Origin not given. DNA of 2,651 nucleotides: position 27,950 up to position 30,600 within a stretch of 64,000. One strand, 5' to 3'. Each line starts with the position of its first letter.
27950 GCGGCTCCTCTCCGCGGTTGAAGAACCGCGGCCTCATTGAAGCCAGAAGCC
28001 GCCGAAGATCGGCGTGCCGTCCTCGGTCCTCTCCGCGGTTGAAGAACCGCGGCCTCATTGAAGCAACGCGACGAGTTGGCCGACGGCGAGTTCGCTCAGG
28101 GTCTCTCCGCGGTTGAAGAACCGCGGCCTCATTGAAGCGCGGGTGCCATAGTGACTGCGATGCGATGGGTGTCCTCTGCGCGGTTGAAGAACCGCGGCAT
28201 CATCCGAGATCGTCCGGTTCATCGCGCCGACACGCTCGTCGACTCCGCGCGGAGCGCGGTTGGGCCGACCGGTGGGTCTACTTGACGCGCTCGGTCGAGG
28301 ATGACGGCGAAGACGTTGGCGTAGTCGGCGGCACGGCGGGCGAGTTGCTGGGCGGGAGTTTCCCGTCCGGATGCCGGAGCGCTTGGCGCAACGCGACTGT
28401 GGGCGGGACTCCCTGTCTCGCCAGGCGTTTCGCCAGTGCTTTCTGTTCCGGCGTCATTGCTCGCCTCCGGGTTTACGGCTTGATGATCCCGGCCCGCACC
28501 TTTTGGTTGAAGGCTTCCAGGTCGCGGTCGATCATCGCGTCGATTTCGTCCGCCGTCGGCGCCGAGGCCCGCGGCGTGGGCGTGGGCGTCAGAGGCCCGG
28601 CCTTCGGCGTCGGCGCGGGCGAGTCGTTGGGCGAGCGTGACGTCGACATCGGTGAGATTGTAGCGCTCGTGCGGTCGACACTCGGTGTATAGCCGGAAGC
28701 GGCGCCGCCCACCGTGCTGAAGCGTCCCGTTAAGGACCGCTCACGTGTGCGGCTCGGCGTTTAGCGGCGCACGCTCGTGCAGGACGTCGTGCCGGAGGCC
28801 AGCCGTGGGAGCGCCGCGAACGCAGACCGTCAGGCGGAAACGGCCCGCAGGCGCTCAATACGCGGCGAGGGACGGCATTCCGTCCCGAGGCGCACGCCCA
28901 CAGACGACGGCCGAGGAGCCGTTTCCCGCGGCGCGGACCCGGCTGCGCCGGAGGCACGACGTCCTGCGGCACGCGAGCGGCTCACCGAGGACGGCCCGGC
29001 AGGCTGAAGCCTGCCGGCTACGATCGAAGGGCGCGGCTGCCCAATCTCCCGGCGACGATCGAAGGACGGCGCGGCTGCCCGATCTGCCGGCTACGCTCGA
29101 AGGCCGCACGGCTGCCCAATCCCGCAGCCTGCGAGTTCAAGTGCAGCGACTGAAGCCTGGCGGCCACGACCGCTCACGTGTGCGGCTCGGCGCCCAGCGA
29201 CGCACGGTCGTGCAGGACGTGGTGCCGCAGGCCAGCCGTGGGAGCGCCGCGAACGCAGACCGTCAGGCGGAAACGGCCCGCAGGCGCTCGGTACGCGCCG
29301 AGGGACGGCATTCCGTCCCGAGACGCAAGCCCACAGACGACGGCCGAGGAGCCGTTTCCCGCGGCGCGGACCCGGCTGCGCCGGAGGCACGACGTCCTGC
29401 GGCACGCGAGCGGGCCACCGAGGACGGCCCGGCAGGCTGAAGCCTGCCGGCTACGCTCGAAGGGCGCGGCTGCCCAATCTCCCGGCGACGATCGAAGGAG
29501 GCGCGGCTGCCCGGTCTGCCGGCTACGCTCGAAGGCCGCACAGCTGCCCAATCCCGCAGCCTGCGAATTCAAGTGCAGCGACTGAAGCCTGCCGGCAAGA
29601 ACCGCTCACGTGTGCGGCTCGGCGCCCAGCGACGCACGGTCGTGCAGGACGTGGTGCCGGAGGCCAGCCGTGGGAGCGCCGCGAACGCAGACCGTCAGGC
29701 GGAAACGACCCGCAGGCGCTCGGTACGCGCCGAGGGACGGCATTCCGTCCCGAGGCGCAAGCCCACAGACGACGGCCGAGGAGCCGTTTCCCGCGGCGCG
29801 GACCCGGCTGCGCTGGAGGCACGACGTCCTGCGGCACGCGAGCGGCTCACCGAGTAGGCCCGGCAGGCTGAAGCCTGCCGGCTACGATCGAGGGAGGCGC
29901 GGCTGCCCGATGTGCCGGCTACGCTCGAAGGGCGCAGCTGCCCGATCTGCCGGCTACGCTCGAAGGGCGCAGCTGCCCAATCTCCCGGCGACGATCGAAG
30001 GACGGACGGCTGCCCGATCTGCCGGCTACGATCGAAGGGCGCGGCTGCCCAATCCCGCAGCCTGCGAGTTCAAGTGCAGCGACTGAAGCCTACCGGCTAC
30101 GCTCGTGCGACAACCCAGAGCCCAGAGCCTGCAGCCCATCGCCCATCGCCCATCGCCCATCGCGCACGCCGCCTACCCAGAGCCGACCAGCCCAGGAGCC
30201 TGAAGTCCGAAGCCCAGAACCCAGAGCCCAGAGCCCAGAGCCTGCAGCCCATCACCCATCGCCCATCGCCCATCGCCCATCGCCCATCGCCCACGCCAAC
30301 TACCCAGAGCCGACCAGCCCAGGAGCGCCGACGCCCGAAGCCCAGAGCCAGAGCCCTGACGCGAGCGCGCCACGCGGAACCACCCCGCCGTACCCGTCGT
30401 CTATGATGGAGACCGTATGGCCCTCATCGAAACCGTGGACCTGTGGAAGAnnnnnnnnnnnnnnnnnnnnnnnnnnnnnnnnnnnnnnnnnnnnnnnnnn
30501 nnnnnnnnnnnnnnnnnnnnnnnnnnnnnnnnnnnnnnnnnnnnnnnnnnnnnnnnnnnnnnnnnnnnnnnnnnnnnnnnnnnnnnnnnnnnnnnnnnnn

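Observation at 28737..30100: Triple tandem array of a ~432-bp composite non-coding element abutting the CRISPR trailer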

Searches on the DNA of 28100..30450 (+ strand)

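Call 8: search_rna_families(source=window, start=28100, end=30450, threshold=evalue, max_evalue=10)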
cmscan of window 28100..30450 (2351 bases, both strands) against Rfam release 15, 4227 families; matches with E-value up to 10: 6.
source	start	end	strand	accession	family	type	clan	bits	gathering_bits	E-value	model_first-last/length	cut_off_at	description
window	28101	28138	+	RF01330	CRISPR-DR16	Gene; CRISPR;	-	30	35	0.00019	1-37/37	no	CRISPR RNA direct repeat element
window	28885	28943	-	RF04231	mir-9191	Gene; miRNA;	-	20.1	100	1.5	1-73/73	no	mir-9191 microRNA precursor family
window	28701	28771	-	RF03929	mir-6579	Gene; miRNA;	-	18.3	47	6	1-68/68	no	mir-6579 microRNA precursor family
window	30192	30232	-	RF00560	SNORA17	Gene; snRNA; snoRNA; HACA-box;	CL00029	15.3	29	9.4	79-119/132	no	Small nucleolar RNA SNORA17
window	29860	29881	-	RF02603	BASRCII26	Gene; sRNA;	-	14.7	218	1.2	5-26/190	no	Brucella sRNA CII26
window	29457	29548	-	RF02222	sX2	Gene; sRNA;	-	14.5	40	6.9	1-110/110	no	Xanthomonas sRNA sX2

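Call 16: search_dna_similar(query=window:28700-30120:+, collection=plasmids, mode=distant)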
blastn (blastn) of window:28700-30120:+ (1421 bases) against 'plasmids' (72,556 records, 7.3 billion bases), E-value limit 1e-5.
No match.

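Call 17: search_dna_similar(query=window:28700-30120:+, collection=phages, mode=distant)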
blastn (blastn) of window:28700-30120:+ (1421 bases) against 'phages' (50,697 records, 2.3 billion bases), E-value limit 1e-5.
No match.

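Call 52: build_rna_model(alignment_id=A2)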
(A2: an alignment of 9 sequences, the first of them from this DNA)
Model R1 built from alignment A2 (9 sequences, 197 columns); structure: RNAalifold consensus.
model positions 195; base pairs 60; branch points 0; effective number of sequences 0.81; information 0.589 bits per position. Calibrated on 0.2 Mb of random sequence (short: E-values are rough).
structure used (alignment columns):
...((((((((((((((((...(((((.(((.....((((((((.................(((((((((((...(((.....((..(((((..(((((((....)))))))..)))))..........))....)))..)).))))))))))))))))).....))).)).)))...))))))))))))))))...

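Call 53: search_with_rna_model(model_id=R1, sources=[window, L091, L092, L093, L094, L096, L097, L098, L099, L100, L101, L010, L014, L024, L038, L041, L042, L049, L053, L057, L059, L065, L070, L011, L034, L017, L055, L062, L073], max_evalue=1)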
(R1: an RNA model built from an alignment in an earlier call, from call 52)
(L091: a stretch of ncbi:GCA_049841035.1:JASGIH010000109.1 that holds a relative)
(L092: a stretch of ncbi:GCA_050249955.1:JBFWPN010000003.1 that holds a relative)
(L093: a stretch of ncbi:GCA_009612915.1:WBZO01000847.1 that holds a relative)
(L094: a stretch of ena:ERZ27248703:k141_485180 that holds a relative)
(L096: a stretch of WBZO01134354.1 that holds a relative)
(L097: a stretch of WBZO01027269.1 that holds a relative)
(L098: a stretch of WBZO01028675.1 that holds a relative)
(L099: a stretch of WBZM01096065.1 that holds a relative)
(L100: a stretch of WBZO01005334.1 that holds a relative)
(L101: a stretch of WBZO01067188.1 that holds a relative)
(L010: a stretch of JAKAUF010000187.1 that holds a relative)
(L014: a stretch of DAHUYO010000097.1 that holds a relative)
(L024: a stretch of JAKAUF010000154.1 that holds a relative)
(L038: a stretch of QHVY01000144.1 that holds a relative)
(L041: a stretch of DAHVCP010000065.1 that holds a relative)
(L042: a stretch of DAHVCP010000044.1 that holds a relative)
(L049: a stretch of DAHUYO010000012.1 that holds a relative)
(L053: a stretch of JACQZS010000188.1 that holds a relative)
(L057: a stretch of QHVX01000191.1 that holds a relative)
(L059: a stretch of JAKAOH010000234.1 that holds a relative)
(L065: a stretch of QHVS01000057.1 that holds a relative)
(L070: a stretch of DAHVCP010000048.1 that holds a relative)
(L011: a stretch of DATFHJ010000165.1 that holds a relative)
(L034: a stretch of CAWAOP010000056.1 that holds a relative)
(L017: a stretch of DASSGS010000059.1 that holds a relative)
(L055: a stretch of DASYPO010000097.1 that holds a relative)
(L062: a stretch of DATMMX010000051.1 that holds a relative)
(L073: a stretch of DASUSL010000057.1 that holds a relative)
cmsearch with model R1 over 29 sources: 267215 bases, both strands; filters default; matches with E-value up to 1: 39.
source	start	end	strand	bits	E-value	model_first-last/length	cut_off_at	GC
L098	174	367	+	199.8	5e-35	1-195/195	no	0.73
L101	1294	1487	-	198.4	9e-35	1-195/195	no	0.74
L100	10623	10817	-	197.5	1.3e-34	1-195/195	no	0.74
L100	1268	1459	+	196.4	2.1e-34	1-195/195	no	0.71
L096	466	660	+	189.3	4.3e-33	1-195/195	no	0.74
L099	114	308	-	189.3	4.3e-33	1-195/195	no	0.74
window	29640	29836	+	188.6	6e-33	1-195/195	no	0.74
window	29208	29404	+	186.9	1.2e-32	1-195/195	no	0.75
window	28775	28971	+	186.3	1.6e-32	1-195/195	no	0.75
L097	2849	3041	-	181.9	1e-31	1-195/195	no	0.77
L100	1268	1459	-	49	4.6e-07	1-195/195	no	0.71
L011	4971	5039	+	40.6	1.7e-05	1-195/195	no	0.65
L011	4971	5039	-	39.4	2.9e-05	1-195/195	no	0.65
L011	743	806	+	30.5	0.0013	1-195/195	no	0.69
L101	1294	1487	+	30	0.0016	1-195/195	no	0.74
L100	10623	10817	+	29.3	0.0021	1-195/195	no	0.74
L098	174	367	-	28.1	0.0036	1-195/195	no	0.73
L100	10850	11030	+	24.7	0.016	1-195/195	no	0.71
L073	2350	2436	+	24.3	0.018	1-195/195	no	0.68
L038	7610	7670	+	24.2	0.019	1-195/195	no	0.74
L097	2849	3041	+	22.8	0.034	1-195/195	no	0.77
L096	551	582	-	22.6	0.037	86-117/195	no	0.78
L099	192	223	+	22.6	0.037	86-117/195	no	0.78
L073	2350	2436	-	21.2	0.069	1-195/195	no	0.68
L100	1127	1219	+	18.5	0.22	1-195/195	no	0.75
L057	5445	5489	-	17.7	0.3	1-195/195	no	0.67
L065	7165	7226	-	17.6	0.31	1-195/195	no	0.71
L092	11726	11767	+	16.7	0.48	1-195/195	no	0.71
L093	9033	9074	+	16.7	0.48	1-195/195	no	0.71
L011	2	66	+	16.4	0.53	4-195/195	no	0.68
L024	4891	4983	+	15.7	0.71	1-195/195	no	0.69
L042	7010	7114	+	15.3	0.85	1-195/195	no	0.69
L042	4637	4789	+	15.2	0.9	1-195/195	no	0.69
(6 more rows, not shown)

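Call 72: search_with_rna_model(model_id=R1, sources=[L009, L012, L013, L015, L016, L018, L019, L020, L021, L022, L023, L025, L026, L027, L028, L029, L030, L031, L032, L033, L035, L036, L037, L039, L040, L043, L044, L045, L046, L047, L048, L050, L051, L052, L054, L056, L058, L060, L061, L063, L064, L066, L067, L068, L069, L071, L072, L074, L075, L076, L077, L078, L079, L080, L081, L082, L083, L084, L085, L086, L087, L088, L089, L090, L001, L002, L003, L004, L095], max_evalue=0.001)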
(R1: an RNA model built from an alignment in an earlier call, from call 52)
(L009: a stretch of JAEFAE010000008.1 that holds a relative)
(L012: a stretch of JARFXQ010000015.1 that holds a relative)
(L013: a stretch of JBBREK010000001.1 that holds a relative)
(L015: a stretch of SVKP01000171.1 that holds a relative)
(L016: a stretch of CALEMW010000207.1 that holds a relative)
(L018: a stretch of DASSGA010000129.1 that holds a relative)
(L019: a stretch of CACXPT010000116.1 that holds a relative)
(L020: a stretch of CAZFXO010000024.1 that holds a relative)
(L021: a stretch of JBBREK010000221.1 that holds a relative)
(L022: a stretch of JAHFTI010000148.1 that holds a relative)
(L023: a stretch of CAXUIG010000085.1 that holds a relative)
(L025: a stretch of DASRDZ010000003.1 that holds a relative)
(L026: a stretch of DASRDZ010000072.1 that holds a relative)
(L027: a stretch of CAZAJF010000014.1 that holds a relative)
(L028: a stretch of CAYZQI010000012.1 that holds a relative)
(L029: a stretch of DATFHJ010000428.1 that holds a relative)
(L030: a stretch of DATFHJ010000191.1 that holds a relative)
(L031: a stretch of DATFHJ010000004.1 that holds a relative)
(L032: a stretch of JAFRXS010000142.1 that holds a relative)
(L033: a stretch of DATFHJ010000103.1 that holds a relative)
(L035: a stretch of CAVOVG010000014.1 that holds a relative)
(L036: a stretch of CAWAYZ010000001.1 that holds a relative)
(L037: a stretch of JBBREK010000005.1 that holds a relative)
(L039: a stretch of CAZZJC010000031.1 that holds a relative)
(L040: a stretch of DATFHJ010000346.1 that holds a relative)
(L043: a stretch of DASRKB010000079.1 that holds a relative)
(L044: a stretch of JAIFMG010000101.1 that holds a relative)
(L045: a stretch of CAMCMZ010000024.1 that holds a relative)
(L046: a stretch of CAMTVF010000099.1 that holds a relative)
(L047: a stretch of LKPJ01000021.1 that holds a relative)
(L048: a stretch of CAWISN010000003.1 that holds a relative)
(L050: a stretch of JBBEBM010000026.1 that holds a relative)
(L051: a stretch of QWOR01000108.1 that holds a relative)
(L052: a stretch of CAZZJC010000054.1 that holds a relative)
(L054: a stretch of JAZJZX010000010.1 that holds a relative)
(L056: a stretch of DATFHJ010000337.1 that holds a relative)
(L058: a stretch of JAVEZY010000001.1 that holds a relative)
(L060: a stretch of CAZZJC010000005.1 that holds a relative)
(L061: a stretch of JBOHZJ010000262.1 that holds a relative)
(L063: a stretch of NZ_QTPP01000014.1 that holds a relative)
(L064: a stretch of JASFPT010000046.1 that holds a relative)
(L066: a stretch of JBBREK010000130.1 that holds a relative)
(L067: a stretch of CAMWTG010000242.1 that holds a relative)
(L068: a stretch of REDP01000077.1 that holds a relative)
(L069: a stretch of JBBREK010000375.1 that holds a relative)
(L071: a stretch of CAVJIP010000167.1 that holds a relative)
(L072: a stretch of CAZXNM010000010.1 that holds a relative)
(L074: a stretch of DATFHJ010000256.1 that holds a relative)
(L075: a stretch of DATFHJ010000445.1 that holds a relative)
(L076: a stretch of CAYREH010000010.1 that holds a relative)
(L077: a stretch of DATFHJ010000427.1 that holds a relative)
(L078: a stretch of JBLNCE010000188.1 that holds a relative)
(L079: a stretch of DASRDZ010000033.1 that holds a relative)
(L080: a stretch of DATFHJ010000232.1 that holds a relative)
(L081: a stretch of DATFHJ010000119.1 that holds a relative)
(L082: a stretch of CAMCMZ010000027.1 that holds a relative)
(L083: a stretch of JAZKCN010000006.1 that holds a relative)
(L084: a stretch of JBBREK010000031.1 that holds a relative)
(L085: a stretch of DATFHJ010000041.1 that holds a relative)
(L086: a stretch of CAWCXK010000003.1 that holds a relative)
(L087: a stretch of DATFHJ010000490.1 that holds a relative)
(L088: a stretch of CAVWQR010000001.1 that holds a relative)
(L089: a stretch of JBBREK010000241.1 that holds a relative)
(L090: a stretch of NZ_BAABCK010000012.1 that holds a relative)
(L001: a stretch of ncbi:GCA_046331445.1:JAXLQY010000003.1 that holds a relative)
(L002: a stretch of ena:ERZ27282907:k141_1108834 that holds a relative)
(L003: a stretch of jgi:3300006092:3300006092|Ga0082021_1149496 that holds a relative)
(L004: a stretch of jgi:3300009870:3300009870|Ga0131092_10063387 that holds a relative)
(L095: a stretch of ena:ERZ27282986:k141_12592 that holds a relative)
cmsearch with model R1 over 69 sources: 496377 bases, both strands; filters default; matches with E-value up to 0.001: 19.
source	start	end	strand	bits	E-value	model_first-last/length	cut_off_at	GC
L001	5224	5420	+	188.6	1.1e-32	1-195/195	no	0.74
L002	3032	3228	+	188.6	1.1e-32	1-195/195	no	0.74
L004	555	751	+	188.6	1.1e-32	1-195/195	no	0.74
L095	3767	3963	+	188.6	1.1e-32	1-195/195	no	0.74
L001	4792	4988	+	186.9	2.2e-32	1-195/195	no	0.75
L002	2600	2796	+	186.9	2.2e-32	1-195/195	no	0.75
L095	3335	3531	+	186.9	2.2e-32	1-195/195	no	0.75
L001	4359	4555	+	186.3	2.9e-32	1-195/195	no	0.75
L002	2167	2363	+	186.3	2.9e-32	1-195/195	no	0.75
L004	122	318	+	186.3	2.9e-32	1-195/195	no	0.75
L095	2902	3098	+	186.3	2.9e-32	1-195/195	no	0.75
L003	1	146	+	133.4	1.9e-22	50-195/195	5'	0.74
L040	3891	3961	+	40.9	2.8e-05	1-195/195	no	0.72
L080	7701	7770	+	40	4e-05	1-195/195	no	0.67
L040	3891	3961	-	38.6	7.4e-05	1-195/195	no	0.72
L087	3513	3579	+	37.1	0.00014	1-195/195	no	0.67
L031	7068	7134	+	33.5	0.00067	1-195/195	no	0.72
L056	5736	5800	-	33.5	0.00067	1-195/195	no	0.71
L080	974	1039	-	33.4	0.0007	1-195/195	no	0.7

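Call 90: search_with_rna_model(model_id=R1, sources=[L102, L103, L104], max_evalue=0.01)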
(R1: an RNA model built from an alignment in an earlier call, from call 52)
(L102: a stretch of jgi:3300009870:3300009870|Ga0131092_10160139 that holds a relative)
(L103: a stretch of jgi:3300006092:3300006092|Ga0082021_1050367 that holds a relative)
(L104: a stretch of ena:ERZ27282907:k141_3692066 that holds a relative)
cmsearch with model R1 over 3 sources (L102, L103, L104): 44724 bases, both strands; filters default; matches with E-value up to 0.01: 0.
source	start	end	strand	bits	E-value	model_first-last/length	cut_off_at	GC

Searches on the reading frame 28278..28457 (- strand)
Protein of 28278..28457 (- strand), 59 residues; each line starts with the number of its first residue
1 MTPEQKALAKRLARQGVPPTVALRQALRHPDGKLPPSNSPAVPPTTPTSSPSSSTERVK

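Call 32: search_protein_families(library=pfam, proteins=[window:28278-28457:-], max_evalue=1)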
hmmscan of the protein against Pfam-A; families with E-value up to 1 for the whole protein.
window:28278-28457:- (59 aa): 0 families

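Call 74: search_protein_families(library=ncbifam, proteins=[window:28278-28457:-], max_evalue=0.1)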
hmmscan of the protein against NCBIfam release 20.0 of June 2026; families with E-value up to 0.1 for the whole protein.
window:28278-28457:- (59 aa): 0 families

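Call 75: search_protein_families(library=phrogs, proteins=[window:28278-28457:-], max_evalue=0.1)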
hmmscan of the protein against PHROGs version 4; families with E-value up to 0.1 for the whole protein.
window:28278-28457:- (59 aa): 0 families
